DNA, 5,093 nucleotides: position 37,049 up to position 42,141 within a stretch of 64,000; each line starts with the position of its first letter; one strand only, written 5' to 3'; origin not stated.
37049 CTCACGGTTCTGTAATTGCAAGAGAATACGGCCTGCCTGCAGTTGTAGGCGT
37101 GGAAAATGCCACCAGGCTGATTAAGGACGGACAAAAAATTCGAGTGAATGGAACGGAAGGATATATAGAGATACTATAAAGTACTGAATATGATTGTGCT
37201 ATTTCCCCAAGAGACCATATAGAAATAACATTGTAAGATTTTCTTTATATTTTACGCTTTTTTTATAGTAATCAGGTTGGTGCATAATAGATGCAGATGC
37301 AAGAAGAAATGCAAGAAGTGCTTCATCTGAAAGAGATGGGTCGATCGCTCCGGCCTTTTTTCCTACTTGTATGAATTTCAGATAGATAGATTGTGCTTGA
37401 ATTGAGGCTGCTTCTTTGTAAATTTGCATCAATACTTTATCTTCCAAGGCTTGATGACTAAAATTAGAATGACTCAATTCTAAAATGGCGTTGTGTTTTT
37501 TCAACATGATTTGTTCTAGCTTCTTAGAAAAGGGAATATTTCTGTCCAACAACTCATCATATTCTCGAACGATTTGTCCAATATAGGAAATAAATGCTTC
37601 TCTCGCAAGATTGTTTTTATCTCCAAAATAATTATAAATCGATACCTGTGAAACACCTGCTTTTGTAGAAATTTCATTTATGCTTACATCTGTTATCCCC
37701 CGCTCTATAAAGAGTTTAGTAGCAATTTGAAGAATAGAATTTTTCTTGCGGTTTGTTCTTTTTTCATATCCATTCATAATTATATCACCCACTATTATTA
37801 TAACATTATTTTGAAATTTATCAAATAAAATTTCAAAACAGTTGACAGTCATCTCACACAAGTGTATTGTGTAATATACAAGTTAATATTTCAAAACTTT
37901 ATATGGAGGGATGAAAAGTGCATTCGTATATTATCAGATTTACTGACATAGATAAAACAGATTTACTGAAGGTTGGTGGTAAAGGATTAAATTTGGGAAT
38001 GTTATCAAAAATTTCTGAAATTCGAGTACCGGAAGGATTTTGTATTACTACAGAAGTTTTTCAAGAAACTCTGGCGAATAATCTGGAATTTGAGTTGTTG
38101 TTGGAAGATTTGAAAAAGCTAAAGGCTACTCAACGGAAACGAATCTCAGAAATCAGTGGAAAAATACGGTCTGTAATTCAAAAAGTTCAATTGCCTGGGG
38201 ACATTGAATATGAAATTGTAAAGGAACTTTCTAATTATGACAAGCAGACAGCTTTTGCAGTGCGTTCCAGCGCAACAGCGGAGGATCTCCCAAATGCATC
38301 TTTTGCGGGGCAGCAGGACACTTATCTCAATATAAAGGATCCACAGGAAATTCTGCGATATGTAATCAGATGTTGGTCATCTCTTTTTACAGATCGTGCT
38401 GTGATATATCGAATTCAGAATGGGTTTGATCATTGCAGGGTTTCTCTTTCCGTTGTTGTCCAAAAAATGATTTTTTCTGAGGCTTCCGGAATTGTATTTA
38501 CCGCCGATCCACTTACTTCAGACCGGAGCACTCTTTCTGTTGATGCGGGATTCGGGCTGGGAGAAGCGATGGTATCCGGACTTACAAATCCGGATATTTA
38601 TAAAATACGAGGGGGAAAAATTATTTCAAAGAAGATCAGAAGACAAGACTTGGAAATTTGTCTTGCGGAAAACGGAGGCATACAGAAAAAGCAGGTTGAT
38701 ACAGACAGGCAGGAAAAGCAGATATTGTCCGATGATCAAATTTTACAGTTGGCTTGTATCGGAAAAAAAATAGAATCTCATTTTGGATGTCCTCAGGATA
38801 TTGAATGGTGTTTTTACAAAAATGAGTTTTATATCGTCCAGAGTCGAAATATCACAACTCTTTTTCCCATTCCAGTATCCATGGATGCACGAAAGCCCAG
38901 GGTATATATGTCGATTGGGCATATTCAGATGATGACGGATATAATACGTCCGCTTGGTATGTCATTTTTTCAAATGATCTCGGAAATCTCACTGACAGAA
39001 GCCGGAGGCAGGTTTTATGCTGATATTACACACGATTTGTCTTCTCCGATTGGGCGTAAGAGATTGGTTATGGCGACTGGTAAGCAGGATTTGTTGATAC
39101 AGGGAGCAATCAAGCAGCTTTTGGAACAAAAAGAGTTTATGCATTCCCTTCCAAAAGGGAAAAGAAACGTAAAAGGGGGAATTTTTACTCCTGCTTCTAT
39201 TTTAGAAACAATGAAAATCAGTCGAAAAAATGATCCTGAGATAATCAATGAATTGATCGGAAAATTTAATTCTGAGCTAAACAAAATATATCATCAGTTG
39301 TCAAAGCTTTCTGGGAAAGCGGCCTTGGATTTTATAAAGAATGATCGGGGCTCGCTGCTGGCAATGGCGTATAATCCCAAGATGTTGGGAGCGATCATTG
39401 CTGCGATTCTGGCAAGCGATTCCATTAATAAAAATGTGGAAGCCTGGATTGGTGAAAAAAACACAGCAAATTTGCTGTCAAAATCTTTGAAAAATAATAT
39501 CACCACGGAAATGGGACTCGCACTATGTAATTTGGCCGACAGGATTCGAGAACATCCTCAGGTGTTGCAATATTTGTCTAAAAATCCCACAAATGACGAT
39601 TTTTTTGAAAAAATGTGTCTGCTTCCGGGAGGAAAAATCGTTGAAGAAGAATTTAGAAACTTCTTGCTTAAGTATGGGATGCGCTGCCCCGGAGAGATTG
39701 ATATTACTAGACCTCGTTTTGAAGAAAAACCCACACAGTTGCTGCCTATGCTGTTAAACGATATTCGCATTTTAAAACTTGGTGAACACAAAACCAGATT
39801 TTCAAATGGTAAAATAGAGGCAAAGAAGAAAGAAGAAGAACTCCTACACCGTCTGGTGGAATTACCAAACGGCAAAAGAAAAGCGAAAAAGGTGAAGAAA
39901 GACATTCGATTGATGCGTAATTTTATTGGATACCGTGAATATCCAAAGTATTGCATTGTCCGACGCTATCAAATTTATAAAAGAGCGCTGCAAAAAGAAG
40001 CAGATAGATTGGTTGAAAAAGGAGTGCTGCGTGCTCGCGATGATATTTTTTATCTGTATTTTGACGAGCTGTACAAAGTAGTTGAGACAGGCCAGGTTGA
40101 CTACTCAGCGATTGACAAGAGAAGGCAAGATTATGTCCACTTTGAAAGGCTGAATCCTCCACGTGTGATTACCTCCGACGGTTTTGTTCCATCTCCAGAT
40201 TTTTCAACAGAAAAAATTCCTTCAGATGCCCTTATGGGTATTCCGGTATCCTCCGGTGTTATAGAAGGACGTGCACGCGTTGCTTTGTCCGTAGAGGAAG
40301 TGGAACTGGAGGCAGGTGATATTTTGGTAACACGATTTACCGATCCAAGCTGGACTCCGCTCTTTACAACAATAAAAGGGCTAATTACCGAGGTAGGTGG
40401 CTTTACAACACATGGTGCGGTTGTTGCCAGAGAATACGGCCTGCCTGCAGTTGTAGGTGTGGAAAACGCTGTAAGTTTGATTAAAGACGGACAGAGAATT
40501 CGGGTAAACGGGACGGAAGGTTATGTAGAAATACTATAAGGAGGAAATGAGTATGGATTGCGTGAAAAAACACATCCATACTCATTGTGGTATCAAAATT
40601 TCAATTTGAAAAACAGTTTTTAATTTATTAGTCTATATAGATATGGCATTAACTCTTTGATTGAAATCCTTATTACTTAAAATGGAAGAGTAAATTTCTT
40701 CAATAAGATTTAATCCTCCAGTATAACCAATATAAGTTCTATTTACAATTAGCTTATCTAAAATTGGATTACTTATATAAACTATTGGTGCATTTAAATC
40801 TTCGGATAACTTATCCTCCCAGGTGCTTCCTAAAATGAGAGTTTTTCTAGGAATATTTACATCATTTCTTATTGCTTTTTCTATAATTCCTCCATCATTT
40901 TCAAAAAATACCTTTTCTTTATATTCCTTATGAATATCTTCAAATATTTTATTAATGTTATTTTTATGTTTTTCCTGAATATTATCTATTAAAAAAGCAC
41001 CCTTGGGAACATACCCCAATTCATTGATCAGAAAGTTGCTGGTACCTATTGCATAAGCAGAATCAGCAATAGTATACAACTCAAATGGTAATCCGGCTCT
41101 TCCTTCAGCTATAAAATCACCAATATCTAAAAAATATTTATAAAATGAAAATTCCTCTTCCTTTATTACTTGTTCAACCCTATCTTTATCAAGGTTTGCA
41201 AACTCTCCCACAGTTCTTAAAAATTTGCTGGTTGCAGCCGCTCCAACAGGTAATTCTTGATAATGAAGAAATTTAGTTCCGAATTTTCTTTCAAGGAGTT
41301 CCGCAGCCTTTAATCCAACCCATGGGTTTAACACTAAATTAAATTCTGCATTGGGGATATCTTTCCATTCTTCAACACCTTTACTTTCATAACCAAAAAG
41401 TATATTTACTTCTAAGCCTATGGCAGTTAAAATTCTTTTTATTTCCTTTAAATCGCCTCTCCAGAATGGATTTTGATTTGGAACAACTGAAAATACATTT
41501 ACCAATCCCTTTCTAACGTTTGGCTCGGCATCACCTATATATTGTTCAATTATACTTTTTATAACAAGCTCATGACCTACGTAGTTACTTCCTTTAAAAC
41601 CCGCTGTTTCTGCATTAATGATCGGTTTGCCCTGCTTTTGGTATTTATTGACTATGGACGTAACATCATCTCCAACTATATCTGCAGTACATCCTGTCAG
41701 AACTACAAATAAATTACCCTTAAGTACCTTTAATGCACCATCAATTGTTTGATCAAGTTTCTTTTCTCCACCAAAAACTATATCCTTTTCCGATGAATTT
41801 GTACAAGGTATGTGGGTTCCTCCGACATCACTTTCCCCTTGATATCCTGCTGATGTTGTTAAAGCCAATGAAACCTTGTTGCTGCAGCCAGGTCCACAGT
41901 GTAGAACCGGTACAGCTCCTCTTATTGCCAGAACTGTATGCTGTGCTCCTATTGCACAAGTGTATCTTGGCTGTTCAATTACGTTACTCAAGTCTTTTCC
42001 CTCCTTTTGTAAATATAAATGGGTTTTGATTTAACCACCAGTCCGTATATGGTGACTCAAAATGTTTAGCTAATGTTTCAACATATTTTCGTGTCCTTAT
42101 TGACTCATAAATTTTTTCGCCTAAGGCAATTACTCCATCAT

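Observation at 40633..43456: Orphan nitrogenase-like D/K pair with no NifH-type reductase nearby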

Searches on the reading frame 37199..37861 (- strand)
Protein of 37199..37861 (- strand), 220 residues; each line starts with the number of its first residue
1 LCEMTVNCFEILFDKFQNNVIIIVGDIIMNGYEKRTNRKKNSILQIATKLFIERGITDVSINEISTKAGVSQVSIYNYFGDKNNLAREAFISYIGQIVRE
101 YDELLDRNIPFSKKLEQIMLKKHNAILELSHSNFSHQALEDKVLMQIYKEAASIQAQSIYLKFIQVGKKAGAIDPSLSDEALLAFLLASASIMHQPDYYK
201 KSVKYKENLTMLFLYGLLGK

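Call 29: search_protein_families(library=pfam, proteins=[window:37199-37861:-], max_evalue=0.001)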
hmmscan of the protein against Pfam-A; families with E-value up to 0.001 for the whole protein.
window:37199-37861:- (220 aa): 1 family
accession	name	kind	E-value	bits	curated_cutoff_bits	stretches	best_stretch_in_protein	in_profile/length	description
PF00440.29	TetR_N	-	6.4e-13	48.7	24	1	43-88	1-46/47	Bacterial regulatory proteins, tetR family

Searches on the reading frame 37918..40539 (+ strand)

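Call 29: search_protein_families(library=pfam, proteins=[window:37918-40539:+], max_evalue=0.001)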
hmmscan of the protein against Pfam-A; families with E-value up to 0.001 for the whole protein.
window:37918-40539:+ (873 aa): 2 families
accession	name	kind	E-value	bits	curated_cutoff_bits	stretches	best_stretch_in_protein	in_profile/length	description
PF01326.24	PPDK_N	-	1.5e-90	304.2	27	1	18-314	3-311/328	Pyruvate phosphate dikinase, AMP/ATP-binding domain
PF00391.29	PEP-utilizers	-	1.3e-24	86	23.1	1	798-868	2-72/72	PEP-utilising enzyme, mobile domain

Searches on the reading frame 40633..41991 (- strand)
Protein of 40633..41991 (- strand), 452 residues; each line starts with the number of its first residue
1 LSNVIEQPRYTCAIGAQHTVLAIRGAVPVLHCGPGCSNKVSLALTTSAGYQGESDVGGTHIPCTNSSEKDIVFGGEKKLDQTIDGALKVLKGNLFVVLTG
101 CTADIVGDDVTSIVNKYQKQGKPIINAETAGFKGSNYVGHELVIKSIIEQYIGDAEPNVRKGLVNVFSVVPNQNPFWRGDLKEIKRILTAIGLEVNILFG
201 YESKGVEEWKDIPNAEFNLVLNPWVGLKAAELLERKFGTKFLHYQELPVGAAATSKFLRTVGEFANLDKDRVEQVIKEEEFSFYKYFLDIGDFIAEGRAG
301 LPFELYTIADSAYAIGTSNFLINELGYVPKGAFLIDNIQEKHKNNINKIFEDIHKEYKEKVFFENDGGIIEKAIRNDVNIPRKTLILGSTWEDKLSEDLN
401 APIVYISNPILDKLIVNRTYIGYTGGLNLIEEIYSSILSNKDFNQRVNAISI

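Call 3: search_protein_families(library=pfam, proteins=[window:40633-41991:-], max_evalue=0.01)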
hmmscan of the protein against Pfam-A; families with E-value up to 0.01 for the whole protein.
window:40633-41991:- (452 aa): 1 family
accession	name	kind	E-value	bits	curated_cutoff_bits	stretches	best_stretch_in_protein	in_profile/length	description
PF00148.24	Oxidored_nitro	-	1.3e-67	228.9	28.6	1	13-437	3-398/399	Nitrogenase component 1 type Oxidoreductase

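Call 4: search_protein_families(library=ncbifam, proteins=[window:40633-41991:-], max_evalue=0.01)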
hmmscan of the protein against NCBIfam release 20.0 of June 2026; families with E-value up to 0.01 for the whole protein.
window:40633-41991:- (452 aa): 18 families
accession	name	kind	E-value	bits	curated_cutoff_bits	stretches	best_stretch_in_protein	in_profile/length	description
TIGR01286.1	nifK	equivalog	3e-30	105.2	427.3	1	64-445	115-502/516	nitrogenase molybdenum-iron protein subunit beta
TIGR01278.1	DPOR_BchB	equivalog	5.9e-30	104.6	490.35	1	67-437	61-417/512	ferredoxin:protochlorophyllide reductase (ATP-dependent) subunit B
TIGR01862.1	N2-ase-Ialpha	subfamily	4.3e-26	91.5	486.05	1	12-280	36-302/444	nitrogenase component I subunit alpha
TIGR01283.1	nifE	equivalog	4.3e-23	81.6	505.1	1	63-282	93-313/459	nitrogenase iron-molybdenum cofactor biosynthesis protein NifE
TIGR02932.1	vnfK_nitrog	equivalog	1.3e-22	80.3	873.95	1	6-445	10-448/457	V-containing nitrogenase subunit beta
TIGR02931.1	anfK_nitrog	equivalog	3.1e-22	78.9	853.85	1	7-441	14-448/461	Fe-only nitrogenase subunit beta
TIGR01282.1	nifD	equivalog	8.4e-22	77.5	653.55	1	22-281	62-320/466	nitrogenase molybdenum-iron protein alpha chain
TIGR01284.1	alt_nitrog_alph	subfamily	1.6e-20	73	512.8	1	12-439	46-446/457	nitrogenase subunit alpha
NF002789.0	PRK02910.1-3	equivalog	2.4e-20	72.9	509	1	75-274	68-263/535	ferredoxin:protochlorophyllide reductase (ATP-dependent) subunit B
NF011047.0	PRK14477.1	equivalog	5.1e-20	70.9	1229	1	64-282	85-306/917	bifunctional nitrogenase iron-molybdenum cofactor biosynthesis protein NifEN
TIGR01285.1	nifN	equivalog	6.5e-17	61.6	326.8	1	13-198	20-201/433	nitrogenase iron-molybdenum cofactor biosynthesis protein NifN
TIGR02014.1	BchZ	equivalog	4e-14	52.4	529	1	14-337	12-313/468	chlorophyllide a reductase subunit Z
NF002790.0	PRK02910.1-4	equivalog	4.5e-13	48.7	912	1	80-410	74-393/530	ferredoxin:protochlorophyllide reductase (ATP-dependent) subunit B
TIGR01860.1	VNFD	equivalog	7.8e-13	47.9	823.1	1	60-289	95-319/461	nitrogenase vanadium-iron protein, alpha chain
TIGR03282.1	methan_mark_13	equivalog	1.3e-11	44.2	268.4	1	8-156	2-139/352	Ni-sirohydrochlorin a,c-diamide reductive cyclase catalytic subunit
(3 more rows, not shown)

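Call 16: search_solved_structures(query=window:40633-41991:-, max_evalue=0.001, show_alignments=2)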
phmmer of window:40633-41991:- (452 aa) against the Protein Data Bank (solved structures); distinct sequences matched with E-value up to 0.001: 64 (the best 60 are shown).
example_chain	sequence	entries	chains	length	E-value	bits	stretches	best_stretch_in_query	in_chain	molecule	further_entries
9d9u_C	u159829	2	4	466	3.1e-125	421.6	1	2-439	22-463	Nitrogenase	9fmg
9i0g_A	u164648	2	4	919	8.8e-20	74.1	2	64-282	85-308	Nitrogenase iron-molybdenum cofactor biosynthesis protein NifE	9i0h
9p1x_A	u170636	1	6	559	5.8e-19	71.4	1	23-283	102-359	Nitrogenase protein alpha chain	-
8oie_C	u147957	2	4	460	6.7e-19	71.2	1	7-441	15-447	Nitrogenase iron-iron protein, beta subunit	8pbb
1mio_B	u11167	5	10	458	2.5e-18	69.3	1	8-439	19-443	NITROGENASE MOLYBDENUM IRON PROTEIN (BETA CHAIN) | Nitrogenase molybdenum-iron protein beta chain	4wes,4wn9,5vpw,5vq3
8boq_B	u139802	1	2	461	7.2e-18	67.8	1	7-442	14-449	Fe-only nitrogenase, beta subunit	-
9hbn_B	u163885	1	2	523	2.6e-16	62.7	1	62-444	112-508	MoFe nitrogenase subunit K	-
9p1x_B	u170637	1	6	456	1.3e-15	60.4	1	8-194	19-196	Nitrogenase molybdenum-iron protein beta chain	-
9nsv_B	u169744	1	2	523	1.4e-15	60.3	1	62-444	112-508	Nitrogenase MoFe-protein beta chain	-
5n6y_E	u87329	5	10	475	5.5e-15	58.3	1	6-445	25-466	Nitrogenase vanadium-iron protein beta chain | Vanadium nitrogenase beta subunit, vnfK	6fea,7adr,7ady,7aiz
9spz_B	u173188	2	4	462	7.2e-15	57.9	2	205-440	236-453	Nitrogenase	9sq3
5cx1_B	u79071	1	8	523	1.5e-14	56.9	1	65-444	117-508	Nitrogenase molybdenum-iron protein beta chain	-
6o7n_B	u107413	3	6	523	2.7e-14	56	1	65-444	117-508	Nitrogenase molybdenum-iron protein beta chain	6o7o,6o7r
4xpi_B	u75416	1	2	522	2.7e-14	56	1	65-444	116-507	Nitrogenase molybdenum-iron protein beta chain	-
11ne_B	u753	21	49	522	2.7e-14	56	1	66-444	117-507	Nitrogenase molybdenum-iron protein beta chain | NITROGENASE MOLYBDENUM-IRON PROTEIN | NITROGENASE MOLYBDENUM IRON PROTEIN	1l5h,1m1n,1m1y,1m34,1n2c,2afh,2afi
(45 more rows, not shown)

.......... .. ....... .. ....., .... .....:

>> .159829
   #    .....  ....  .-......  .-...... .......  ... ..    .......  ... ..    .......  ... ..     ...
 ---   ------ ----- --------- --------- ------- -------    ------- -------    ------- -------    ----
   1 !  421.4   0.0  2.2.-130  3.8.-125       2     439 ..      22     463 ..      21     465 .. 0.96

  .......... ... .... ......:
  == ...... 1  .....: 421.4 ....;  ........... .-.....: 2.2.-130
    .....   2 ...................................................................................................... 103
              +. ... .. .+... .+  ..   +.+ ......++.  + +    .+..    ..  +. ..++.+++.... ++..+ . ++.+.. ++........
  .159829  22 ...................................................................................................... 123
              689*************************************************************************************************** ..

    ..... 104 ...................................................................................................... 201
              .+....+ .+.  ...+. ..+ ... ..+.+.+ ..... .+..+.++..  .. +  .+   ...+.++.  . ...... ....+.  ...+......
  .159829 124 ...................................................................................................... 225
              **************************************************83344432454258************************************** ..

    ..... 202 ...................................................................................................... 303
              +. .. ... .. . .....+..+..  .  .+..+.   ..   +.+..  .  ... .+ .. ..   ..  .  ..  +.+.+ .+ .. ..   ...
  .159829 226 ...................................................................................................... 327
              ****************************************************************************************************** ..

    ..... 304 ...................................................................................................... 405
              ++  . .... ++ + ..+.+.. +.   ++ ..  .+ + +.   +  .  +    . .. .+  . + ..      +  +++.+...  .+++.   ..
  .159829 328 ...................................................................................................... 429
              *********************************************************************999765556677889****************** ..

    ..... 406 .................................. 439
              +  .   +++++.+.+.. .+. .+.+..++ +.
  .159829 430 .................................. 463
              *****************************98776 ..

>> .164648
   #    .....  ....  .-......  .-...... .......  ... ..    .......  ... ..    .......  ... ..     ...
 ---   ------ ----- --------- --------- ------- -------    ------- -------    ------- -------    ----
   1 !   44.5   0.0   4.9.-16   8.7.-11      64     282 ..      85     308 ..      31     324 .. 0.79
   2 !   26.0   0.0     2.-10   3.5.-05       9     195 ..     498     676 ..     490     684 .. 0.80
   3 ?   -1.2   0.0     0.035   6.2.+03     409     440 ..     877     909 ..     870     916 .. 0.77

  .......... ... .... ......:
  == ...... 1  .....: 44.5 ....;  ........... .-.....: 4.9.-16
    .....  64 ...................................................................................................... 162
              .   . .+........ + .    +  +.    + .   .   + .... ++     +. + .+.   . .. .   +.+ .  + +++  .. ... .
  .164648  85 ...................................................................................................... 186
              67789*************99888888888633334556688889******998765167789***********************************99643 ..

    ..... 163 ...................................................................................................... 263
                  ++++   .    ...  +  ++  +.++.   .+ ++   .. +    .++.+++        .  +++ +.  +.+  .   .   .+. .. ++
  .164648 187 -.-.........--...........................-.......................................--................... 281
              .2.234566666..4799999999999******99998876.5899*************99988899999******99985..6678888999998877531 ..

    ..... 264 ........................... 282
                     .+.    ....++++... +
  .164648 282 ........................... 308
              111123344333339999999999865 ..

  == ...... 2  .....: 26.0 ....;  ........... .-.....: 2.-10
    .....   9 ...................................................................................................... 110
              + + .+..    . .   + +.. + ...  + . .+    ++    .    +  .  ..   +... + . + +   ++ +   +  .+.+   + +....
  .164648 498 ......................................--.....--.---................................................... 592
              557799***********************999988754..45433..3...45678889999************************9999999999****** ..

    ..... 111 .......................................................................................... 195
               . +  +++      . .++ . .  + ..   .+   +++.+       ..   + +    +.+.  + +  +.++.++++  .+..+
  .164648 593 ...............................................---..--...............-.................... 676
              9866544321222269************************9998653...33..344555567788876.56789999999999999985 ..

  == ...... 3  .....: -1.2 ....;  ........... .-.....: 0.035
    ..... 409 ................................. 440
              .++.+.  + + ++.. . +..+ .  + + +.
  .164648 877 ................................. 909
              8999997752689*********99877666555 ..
